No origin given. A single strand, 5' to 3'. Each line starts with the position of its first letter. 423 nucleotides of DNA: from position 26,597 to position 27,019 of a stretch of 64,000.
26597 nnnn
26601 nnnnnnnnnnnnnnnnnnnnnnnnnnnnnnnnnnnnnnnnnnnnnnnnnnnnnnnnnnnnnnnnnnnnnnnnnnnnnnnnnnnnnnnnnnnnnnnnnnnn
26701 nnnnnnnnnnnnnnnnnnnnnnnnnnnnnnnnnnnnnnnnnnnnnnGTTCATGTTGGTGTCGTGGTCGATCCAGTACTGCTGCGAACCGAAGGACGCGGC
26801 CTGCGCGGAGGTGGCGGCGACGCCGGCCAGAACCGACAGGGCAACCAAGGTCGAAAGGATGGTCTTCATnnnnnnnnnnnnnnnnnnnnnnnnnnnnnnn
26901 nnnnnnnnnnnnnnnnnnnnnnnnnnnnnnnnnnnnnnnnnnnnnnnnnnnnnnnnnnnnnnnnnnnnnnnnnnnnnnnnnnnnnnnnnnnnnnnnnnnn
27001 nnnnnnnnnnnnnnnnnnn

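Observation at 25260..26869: Two unannotated paralogous genes for 40/41-aa secreted peptides with an identical 15-residue C-terminus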

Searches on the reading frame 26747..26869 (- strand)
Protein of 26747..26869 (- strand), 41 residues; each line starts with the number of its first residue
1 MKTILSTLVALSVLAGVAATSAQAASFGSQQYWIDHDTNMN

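Call 4: find_homologous_proteins(query=window:26747-26869:-, max_evalue=10)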
Query seq(41 aa) (41 aa): 47 proteins with E <= 10 among 48 candidates.
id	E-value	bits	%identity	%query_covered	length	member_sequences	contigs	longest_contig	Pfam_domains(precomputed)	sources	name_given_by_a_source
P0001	5.1e-18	79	100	100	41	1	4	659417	-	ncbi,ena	-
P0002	7.2e-16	72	90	100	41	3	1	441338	-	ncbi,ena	-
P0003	1.9e-15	71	93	100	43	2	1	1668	-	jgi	jgi:hypothetical protein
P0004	7.4e-14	66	83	100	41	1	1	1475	-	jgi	jgi:hypothetical protein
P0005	7.4e-14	66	88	100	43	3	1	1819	-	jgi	jgi:Ni/Co efflux regulator RcnB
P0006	2.2e-13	65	83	100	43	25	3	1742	-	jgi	jgi:hypothetical protein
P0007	2.2e-13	65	83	100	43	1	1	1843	-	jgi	jgi:Ni/Co efflux regulator RcnB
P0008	3.4e-13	64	83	100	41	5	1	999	-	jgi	jgi:Ni/Co efflux regulator RcnB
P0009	5.3e-13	64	80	100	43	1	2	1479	-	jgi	jgi:uncharacterized protein YxeA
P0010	7.9e-13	63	74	100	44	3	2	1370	-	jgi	jgi:hypothetical protein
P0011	1.3e-12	63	78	100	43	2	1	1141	-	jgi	jgi:Ni/Co efflux regulator RcnB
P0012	1.7e-12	62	83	100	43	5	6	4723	-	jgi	jgi:Ni/Co efflux regulator RcnB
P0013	2.6e-12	62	78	100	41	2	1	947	-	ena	-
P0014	4.0e-12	61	80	100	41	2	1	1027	-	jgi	-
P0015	8.1e-12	60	78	100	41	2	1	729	-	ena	-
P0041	1.3e-3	35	59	100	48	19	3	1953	-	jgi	jgi:hypothetical protein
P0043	2.6e-2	31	100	34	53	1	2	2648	-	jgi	jgi:hypothetical protein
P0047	1.9e+0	26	81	51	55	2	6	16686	-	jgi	jgi:hypothetical protein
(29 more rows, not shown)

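Call 6: search_protein_families(library=ncbifam, proteins=[window:26747-26869:-, P0043, P0047, P0041], max_evalue=10)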
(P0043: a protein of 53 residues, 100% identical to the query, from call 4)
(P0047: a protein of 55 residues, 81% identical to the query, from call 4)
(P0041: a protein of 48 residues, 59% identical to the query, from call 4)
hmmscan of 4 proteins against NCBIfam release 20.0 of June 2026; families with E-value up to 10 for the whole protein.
seq(41 aa): 1 family
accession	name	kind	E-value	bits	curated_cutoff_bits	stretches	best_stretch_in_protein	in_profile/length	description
NF047391.1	SA0570_fam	equivalog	0.13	12.2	125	1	2-28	3-29/167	SA0570 family protein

P0043 (53 aa): 0 families

P0047 (55 aa): 1 family
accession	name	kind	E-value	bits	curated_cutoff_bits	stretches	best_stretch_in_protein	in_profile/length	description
NF008637.1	PRK11627.1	equivalog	0.2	11.2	242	1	1-26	2-27/192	hypothetical protein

P0041 (48 aa): 3 families
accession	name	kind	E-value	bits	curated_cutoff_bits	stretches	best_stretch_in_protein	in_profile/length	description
NF047414.1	BRANT_His_rich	hypoth_equivalog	0.0066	17.5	44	1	3-29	2-30/62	His-rich protein BRANT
NF041764.1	ArtI_Ecoli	equivalog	0.099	12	522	1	4-36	3-36/243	arginine ABC transporter substrate-binding protein ArtI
NF053514.2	JUQZ_fam_ocin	equivalog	0.12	12.7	40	1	3-30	5-32/107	BLB8/JUQZ-1 family protein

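Call 7: search_protein_families(library=pfam, proteins=[window:26747-26869:-, P0043, P0047, P0041], max_evalue=10)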
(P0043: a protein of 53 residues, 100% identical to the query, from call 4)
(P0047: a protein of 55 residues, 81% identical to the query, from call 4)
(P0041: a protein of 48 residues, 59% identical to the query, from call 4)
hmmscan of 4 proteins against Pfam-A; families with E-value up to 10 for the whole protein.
seq(41 aa): 0 families

P0043 (53 aa): 0 families

P0047 (55 aa): 0 families

P0041 (48 aa): 1 family
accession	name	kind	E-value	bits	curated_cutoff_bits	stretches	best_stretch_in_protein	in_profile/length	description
PF13663.11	DUF4148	-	0.039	14.8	27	1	3-37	1-28/62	Domain of unknown function (DUF4148)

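Call 8: find_encoding_contigs(protein=P0001, flank=6000, max_places=6)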
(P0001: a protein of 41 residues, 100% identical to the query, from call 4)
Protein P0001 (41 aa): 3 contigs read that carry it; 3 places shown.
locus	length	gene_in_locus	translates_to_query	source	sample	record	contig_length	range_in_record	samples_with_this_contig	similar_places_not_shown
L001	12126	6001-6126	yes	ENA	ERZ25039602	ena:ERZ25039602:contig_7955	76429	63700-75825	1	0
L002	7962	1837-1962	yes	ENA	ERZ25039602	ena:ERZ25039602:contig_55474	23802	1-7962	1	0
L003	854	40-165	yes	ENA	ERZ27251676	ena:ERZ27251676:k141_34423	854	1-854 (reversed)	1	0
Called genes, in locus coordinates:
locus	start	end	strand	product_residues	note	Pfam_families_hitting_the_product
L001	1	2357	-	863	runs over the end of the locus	PF12860:PAS_7, PF00990:GGDEF, PF00563:EAL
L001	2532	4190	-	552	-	PF01645:Glu_synthase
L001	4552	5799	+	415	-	-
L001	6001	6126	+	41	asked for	-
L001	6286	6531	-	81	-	-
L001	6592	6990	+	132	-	PF02586:SRAP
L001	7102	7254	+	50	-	-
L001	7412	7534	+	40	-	-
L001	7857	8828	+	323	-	PF01435:Peptidase_M48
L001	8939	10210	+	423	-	PF01029:NusB, PF08241:Methyltransf_11 (faint), PF01189:Methyltr_RsmB-F, PF13847:Methyltransf_31 (weak), PF13649:Methyltransf_25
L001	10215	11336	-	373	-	PF06441:EHN, PF00561:Abhydrolase_1, PF12697:Abhydrolase_6 (weak)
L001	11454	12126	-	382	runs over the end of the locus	PF02771:Acyl-CoA_dh_N, PF02770:Acyl-CoA_dh_M, PF00441:Acyl-CoA_dh_1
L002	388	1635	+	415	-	-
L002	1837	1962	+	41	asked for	-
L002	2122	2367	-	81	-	-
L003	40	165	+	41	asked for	-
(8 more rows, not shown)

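Call 10: find_related_loci(query=A2, collection=genome_contigs, flank=4000)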
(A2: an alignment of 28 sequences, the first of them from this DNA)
Query A2 (41 aa) in genome_contigs; peptide patterns used: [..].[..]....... (x = any residue, [..] = any of these).
153 stretches matched a pattern; 17 encode a relative of the query (tblastn E <= 1e-3); 17 distinct loci.
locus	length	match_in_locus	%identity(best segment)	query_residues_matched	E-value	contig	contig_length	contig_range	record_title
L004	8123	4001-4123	90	1-41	6e-22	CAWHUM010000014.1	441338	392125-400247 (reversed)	MAG: uncultured Alphaproteobacteria bacterium isolate MFD05674.bin.1.159 genome assembly, contig: contig_40407, whole ge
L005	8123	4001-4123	83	1-41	9e-20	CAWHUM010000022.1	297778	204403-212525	MAG: uncultured Alphaproteobacteria bacterium isolate MFD05674.bin.1.159 genome assembly, contig: contig_68556, whole ge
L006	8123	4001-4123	88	1-41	2e-19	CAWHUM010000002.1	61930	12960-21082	MAG: uncultured Alphaproteobacteria bacterium isolate MFD05674.bin.1.159 genome assembly, contig: contig_103118, whole g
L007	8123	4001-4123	85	1-41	5e-19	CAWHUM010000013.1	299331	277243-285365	MAG: uncultured Alphaproteobacteria bacterium isolate MFD05674.bin.1.159 genome assembly, contig: contig_39391, whole ge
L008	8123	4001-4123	71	1-41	8e-17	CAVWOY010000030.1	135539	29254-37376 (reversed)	MAG: uncultured Alphaproteobacteria bacterium isolate MFD00962.bin.2.2 genome assembly, contig: contig_77829, whole geno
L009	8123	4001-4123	73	1-41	1e-16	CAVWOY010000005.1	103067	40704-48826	MAG: uncultured Alphaproteobacteria bacterium isolate MFD00962.bin.2.2 genome assembly, contig: contig_146412, whole gen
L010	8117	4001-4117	44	1-39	1e-8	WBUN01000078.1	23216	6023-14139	MAG: Hyphomicrobiaceae bacterium isolate SB17 contig_1070, whole genome shotgun sequence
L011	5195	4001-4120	50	1-40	1e-8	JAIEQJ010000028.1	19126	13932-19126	MAG: Hyphomonadaceae bacterium isolate co.spades.DASTOOL.2.5kb_131 c_000000436649, whole genome shotgun sequence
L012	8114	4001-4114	59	1-39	3e-7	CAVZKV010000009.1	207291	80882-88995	MAG: uncultured Alphaproteobacteria bacterium isolate MFD09267.bin.2.97 genome assembly, contig: contig_147954, whole ge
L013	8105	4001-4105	63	1-31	5e-7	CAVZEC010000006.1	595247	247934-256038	MAG: uncultured Alphaproteobacteria bacterium isolate MFD06298.bin.2.202 genome assembly, contig: contig_14249, whole ge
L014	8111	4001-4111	62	1-37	1e-6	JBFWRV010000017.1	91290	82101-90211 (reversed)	MAG: Hyphomicrobiaceae bacterium isolate CA_2019_TPBF_214 NODE_2130_length_91290_cov_6.326119_TPBF, whole genome shotgun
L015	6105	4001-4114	53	1-36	4e-6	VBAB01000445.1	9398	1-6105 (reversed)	MAG: Alphaproteobacteria bacterium isolate AP_23 14_0903_02_30cm_scaffold_18531, whole genome shotgun sequence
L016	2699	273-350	54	1-26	2e-5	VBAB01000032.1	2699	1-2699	MAG: Alphaproteobacteria bacterium isolate AP_23 14_0903_02_30cm_scaffold_32049, whole genome shotgun sequence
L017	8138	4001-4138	52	1-41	2e-5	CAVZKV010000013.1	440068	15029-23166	MAG: uncultured Alphaproteobacteria bacterium isolate MFD09267.bin.2.97 genome assembly, contig: contig_25456, whole gen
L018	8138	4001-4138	52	1-41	2e-5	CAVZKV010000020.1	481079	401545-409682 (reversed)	MAG: uncultured Alphaproteobacteria bacterium isolate MFD09267.bin.2.97 genome assembly, contig: contig_45530, whole gen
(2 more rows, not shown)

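Call 23: find_homologous_proteins(query=A3, max_evalue=0.01)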
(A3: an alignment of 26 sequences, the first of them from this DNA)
Query A3 (26 sequences) (41 aa, profile of the alignment): 2879 proteins with E <= 0.01 among 4444 candidates; the best 120 are listed.
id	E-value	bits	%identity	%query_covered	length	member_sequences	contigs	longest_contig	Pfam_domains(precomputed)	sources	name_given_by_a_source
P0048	3.5e-34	134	50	93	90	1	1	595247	-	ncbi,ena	-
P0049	1.1e-33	132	62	90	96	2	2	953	-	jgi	jgi:Ni/Co efflux regulator RcnB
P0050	1.7e-32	129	49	95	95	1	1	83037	PF28279.1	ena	-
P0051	1.8e-27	112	84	46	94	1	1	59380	-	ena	-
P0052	6.2e-25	104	50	78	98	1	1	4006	-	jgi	jgi:hypothetical protein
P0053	3.4e-24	102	41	95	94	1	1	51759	-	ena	-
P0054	4.7e-19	86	65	90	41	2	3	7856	-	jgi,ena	jgi:hypothetical protein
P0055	1.4e-18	84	43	90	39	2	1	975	-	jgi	jgi:hypothetical protein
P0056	1.7e-18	84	53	98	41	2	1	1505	-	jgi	-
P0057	2.3e-18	83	59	95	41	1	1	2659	-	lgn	-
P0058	3.4e-18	83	54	95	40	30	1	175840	-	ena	-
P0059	4.1e-18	83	79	34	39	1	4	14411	-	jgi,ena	jgi:hypothetical protein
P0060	5.1e-18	82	57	90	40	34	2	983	-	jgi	jgi:hypothetical protein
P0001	5.3e-18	82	100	100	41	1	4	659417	-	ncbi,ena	-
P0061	6.9e-18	82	51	95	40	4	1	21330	-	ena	-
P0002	8.0e-18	82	90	100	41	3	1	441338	-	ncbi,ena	-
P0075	4.2e-17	79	51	90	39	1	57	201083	-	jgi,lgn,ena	jgi:hypothetical protein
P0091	1.1e-16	78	64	76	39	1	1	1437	-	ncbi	-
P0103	1.6e-16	77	56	88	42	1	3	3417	-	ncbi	-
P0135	3.3e-16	76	79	34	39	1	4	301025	-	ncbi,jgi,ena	jgi:hypothetical protein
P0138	3.6e-16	76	46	95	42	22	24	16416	-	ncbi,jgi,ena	jgi:hypothetical protein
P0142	3.8e-16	76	62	76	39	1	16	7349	-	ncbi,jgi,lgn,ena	jgi:hypothetical protein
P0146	3.9e-16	76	49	90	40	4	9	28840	-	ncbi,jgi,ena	-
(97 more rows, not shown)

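Call 25: search_protein_families(library=pfam, proteins=[P0050, P0048, P0053], max_evalue=1)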
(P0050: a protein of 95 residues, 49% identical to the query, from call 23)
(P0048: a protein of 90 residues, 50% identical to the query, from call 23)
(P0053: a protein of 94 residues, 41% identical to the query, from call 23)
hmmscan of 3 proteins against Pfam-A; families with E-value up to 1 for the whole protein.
P0050 (95 aa): 3 families
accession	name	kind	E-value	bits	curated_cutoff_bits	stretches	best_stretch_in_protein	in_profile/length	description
PF20101.4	DUF6491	-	0.073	13.5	27.5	0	2-35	3-38/138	Family of unknown function (DUF6491)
PF11022.13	ATP19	-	0.094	13.5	27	0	2-30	10-38/67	ATP synthase subunit K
PF13663.11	DUF4148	-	0.58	11.1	27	0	57-80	1-26/62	Domain of unknown function (DUF4148)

P0048 (90 aa): 4 families
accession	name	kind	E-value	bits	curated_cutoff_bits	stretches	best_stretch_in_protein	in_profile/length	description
PF13663.11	DUF4148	-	0.0037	18.1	27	2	1-33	1-28/62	Domain of unknown function (DUF4148)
PF14880.11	COX14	-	0.03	14.5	25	0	2-17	15-30/59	Cytochrome oxidase c assembly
PF20101.4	DUF6491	-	0.036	14.5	27.5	0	2-28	3-29/138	Family of unknown function (DUF6491)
PF11021.13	DUF2613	-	0.11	13.1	22.1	1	10-36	7-33/55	Protein of unknown function (DUF2613)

P0053 (94 aa): 1 family
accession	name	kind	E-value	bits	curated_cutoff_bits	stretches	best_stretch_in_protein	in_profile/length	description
PF14880.11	COX14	-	0.002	18.3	25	1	58-89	15-46/59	Cytochrome oxidase c assembly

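Call 26: list_cluster_members(proteins=[P0001, P0002, P0091, P0103, P0135, P0138, P0142, P0146, P0048, P0075])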
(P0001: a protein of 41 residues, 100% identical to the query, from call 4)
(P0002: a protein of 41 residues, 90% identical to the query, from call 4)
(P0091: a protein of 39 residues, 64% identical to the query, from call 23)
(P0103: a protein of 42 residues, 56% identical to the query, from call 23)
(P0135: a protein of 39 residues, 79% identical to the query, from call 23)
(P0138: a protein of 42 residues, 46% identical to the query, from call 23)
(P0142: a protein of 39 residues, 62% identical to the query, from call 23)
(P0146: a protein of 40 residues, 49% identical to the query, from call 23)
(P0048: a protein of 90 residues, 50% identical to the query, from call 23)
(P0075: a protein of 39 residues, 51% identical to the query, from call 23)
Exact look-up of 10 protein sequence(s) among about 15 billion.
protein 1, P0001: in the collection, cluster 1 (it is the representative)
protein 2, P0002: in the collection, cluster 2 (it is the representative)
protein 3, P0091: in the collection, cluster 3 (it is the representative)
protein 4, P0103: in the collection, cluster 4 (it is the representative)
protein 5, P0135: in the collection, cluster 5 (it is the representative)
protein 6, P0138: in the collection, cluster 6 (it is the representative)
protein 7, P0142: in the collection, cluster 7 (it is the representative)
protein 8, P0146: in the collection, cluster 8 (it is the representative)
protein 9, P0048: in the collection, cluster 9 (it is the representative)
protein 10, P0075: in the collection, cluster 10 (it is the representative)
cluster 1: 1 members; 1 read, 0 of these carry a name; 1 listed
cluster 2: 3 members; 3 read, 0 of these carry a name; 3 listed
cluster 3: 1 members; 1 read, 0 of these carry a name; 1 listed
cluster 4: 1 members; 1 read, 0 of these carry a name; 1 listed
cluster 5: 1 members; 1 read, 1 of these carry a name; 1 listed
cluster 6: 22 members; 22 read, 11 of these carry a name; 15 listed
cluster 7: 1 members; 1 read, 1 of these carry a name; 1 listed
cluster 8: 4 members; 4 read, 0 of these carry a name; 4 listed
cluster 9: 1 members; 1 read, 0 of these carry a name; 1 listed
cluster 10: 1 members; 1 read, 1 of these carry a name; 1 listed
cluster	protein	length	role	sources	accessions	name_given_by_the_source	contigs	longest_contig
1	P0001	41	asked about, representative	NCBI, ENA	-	-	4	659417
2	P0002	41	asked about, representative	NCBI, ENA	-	-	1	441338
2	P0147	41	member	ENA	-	-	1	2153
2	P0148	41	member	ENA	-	-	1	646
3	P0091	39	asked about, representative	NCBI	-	-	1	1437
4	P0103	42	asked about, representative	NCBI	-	-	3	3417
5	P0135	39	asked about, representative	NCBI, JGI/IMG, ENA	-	hypothetical protein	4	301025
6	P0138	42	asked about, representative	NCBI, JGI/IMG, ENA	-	hypothetical protein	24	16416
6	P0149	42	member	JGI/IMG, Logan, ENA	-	hypothetical protein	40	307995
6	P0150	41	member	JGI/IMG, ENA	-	hypothetical protein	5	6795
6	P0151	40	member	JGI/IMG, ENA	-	hypothetical protein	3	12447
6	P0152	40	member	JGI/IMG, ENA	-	hypothetical protein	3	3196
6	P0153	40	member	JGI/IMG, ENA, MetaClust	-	hypothetical protein | \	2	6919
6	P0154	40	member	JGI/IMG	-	hypothetical protein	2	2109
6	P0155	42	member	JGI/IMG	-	hypothetical protein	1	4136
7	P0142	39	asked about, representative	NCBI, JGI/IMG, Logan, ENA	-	hypothetical protein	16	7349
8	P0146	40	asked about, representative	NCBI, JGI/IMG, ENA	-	-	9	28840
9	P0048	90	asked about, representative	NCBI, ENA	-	-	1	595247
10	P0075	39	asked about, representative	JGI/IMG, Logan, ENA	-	hypothetical protein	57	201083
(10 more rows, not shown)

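Call 27: find_encoding_contigs(protein=P0075, flank=4000, max_places=8)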
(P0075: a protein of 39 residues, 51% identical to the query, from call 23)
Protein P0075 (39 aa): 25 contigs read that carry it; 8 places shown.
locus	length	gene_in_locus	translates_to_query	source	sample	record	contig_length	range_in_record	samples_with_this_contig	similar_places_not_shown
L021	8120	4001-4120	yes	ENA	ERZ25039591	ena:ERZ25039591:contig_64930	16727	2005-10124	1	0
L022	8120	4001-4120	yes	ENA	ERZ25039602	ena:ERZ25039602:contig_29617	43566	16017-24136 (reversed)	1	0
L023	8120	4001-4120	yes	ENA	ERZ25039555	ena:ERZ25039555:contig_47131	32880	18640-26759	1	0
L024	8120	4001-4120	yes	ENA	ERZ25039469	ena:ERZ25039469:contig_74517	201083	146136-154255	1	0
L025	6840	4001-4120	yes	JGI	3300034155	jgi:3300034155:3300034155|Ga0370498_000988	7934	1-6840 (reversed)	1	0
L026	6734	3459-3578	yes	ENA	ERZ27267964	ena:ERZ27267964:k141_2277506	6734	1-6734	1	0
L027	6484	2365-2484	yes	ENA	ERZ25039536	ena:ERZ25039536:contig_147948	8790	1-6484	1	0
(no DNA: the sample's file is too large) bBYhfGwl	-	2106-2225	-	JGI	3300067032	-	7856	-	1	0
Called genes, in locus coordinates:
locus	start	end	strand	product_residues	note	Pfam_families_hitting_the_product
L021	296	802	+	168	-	-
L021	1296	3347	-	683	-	PF00501:AMP-binding, PF13193:AMP-binding_C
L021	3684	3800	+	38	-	-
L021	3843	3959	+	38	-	-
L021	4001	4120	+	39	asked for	-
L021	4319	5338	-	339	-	PF19879:DUF6352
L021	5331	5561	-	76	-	PF20115:DUF6505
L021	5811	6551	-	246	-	PF16917:BPL_LplA_LipB_2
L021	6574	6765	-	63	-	PF20104:DUF6494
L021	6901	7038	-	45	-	-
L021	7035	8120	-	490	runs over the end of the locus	-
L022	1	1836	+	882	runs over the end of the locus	PF02515:CoA_transf_3, PF09084:NMT1 (weak), PF16868:NMT1_3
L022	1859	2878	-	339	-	PF00501:AMP-binding, PF13193:AMP-binding_C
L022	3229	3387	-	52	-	-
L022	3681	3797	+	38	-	-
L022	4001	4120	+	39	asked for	-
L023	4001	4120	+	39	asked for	-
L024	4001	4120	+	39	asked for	-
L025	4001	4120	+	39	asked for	-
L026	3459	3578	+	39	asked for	-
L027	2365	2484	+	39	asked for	-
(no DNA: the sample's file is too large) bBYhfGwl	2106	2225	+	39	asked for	-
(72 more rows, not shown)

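Call 39: search_dna_similar(query=window:26747-26869:-, collection=plasmids, mode=protein, max_evalue=1, max_rows=20)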
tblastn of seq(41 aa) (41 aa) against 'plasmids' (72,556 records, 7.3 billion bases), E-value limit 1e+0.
No match.

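Call 64: search_protein_representatives(alignment_id=A2)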
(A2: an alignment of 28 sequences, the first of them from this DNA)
Query: 28 sequences, 41 profile positions. Proteins with E-value up to 0.001 (for the whole library): 477; up to 1e-10: 48; up to 1e-30: 0. The best 150 are listed.
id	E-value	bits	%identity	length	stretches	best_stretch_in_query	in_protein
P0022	9.1e-22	92.6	-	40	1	1-41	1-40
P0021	7.6e-21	89.7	-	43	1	1-41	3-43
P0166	1.9e-20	88.4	-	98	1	1-41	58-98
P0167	5.8e-17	77.2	-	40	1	1-41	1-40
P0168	2.2e-14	69.0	-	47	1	1-41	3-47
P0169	8.5e-14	67.1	-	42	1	1-41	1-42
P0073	1.9e-13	66.0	-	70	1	1-41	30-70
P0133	2.9e-13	65.4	-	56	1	1-41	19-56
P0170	5.1e-13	64.6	-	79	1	1-41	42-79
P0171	5.6e-13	64.5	-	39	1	1-41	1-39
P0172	6.6e-13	64.3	-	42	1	1-40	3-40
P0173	1.0e-12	63.7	-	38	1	1-41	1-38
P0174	1.1e-12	63.6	-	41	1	1-41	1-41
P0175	2.6e-12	62.3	-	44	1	1-41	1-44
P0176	3.0e-12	62.1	-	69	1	1-41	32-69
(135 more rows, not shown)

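Call 66: predict_structure(alignment_id=A2)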
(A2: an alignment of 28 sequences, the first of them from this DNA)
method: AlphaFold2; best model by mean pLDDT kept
length: 41 residues; sequences in the alignment: 28
mean_pLDDT: 77.2   pTM: 0.36
mean pLDDT of the five models: 77.2, 74.2, 73.8, 70.9, 68.5
residues with pLDDT >= 90: 9; 70-90: 20; 50-70: 12; < 50: 0
segments of 3 or more residues with pLDDT < 50: none
pLDDT, mean of each block of 10 residues (from residue 1): 87 85 63 75 60
secondary structure, 60 per line:
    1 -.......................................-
elements in order: H2-40
